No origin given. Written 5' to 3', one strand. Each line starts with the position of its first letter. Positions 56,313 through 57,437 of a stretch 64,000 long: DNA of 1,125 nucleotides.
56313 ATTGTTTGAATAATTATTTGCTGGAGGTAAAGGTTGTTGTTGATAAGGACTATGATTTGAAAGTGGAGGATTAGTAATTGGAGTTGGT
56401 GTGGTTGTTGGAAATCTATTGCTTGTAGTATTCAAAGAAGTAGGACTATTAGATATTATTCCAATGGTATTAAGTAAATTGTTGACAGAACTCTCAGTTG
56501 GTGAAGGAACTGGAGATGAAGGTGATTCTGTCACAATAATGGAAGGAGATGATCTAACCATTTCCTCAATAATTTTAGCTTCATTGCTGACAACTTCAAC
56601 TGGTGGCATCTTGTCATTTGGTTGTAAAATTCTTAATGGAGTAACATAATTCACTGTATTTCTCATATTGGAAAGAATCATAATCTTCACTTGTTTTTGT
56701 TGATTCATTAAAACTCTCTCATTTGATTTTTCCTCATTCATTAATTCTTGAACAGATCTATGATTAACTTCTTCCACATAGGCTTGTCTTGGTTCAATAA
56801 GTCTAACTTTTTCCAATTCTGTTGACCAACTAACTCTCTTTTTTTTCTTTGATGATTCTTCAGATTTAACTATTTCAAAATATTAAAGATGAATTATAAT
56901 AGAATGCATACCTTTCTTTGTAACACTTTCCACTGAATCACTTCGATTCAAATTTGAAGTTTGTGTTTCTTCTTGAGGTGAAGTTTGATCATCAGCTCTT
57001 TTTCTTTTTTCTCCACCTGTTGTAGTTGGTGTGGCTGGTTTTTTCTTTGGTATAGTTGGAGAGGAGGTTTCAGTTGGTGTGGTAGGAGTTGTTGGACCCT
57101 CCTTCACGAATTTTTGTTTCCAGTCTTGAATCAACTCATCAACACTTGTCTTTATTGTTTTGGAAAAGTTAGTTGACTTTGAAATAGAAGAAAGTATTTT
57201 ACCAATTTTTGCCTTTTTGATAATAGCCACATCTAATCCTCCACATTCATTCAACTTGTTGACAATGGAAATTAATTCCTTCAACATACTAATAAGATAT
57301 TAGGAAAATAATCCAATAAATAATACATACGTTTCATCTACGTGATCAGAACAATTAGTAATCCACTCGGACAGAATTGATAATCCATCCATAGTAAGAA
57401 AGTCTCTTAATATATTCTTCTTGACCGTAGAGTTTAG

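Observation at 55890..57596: PNUTS-like protein: TFIIS-N domain plus KRVSW PP1-docking motif plus CCCH zinc finger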

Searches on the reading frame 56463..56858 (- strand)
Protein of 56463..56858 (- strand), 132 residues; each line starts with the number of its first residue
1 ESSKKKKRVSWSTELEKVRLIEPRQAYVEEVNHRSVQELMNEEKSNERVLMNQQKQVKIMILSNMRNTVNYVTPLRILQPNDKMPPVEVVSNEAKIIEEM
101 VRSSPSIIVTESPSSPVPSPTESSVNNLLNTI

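Call 38: search_solved_structures(query=A3, max_evalue=10, show_alignments=5)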
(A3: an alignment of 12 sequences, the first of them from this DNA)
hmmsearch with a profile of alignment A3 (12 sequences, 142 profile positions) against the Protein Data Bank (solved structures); distinct sequences matched with E-value up to 10: 6.
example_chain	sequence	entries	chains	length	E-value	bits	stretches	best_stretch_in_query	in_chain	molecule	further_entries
4moy_B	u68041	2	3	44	0.072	16.5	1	3-42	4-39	Serine/threonine-protein phosphatase 1 regulatory subunit 10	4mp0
5zt0_G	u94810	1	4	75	0.21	15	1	1-28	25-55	Protein phosphatase 1 regulatory subunit 3B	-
3s3t_A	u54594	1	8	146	0.94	12.9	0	93-127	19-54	Nucleotide-binding protein, universal stress protein UspA family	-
9qe0_E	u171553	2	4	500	3.4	11.1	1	18-73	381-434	JetA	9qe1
9sob_J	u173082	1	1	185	4.8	10.6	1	16-76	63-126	Nuclear pore complex protein NUP62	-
9sob_J32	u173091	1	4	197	5.5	10.4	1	16-76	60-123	Nuclear pore complex protein NUP62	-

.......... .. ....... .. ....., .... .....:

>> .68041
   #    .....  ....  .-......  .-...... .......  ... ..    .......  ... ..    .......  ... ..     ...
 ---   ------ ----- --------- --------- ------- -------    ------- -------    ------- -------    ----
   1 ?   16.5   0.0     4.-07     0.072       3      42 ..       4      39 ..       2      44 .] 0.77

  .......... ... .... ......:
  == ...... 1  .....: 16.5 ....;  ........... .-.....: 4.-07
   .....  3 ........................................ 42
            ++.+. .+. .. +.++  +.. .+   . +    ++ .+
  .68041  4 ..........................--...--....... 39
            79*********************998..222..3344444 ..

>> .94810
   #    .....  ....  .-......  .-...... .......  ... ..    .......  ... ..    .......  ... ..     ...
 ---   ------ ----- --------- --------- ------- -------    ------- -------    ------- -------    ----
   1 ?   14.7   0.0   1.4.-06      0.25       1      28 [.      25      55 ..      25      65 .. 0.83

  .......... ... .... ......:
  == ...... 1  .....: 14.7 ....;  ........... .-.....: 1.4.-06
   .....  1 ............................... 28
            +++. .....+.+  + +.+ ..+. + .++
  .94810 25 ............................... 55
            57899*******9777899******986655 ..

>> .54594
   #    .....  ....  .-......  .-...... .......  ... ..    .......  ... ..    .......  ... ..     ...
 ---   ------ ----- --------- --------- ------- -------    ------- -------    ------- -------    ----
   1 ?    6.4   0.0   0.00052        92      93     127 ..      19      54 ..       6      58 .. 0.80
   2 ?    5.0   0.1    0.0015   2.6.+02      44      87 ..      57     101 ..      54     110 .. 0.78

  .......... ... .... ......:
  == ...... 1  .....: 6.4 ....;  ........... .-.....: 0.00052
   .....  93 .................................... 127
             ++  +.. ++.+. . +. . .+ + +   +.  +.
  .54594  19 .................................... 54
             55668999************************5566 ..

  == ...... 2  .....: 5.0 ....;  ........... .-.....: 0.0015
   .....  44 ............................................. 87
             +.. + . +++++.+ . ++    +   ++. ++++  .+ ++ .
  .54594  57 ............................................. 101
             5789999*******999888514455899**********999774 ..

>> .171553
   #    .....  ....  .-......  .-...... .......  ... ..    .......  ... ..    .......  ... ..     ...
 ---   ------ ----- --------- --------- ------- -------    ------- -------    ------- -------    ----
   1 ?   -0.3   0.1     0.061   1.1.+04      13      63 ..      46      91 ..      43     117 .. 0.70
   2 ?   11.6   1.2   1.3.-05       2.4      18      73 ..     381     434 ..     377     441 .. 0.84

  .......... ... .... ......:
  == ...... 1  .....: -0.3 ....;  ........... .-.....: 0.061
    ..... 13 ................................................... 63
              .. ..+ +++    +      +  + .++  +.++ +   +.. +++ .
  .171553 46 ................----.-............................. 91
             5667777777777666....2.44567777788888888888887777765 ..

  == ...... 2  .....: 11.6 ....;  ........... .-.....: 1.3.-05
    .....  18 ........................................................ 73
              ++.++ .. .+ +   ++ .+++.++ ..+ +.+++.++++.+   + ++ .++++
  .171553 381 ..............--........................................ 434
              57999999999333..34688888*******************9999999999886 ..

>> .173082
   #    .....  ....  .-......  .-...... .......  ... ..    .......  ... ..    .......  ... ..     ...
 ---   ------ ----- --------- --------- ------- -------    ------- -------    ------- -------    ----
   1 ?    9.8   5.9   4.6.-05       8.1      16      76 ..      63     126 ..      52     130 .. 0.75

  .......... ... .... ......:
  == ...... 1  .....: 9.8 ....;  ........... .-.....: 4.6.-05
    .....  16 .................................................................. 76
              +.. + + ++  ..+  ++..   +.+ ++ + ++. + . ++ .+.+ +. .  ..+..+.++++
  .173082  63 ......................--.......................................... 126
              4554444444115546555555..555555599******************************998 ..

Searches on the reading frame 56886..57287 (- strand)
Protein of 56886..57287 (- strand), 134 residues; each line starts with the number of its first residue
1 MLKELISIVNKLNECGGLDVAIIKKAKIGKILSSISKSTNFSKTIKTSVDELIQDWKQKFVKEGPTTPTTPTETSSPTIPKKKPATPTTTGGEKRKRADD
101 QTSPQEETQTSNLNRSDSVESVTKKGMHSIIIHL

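Call 13: list_cluster_members(proteins=[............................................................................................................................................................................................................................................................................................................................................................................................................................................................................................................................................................, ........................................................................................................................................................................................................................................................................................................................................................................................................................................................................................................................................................, P0001, window:56886-57287:-, window:57303-57596:-])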
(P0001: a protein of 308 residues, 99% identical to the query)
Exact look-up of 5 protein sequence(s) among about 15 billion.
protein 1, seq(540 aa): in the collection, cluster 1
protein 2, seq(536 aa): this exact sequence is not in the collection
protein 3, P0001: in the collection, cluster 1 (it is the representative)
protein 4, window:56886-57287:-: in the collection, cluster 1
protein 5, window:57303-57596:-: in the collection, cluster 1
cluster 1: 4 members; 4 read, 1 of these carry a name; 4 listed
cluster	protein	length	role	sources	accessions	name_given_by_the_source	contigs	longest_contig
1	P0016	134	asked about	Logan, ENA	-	-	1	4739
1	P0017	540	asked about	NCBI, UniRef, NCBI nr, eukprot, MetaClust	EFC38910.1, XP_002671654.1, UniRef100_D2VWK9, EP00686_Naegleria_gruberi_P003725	predicted protein [Naegleria gruberi] | Predicted protein n=1 Tax=Naegleria gruberi TaxID=5762 RepID=D2VWK9_NAEGR | uncharacterized protein NAEGRDRAFT_81490 [Naegleria gruberi]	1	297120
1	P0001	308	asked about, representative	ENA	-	-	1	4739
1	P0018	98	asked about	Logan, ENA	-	-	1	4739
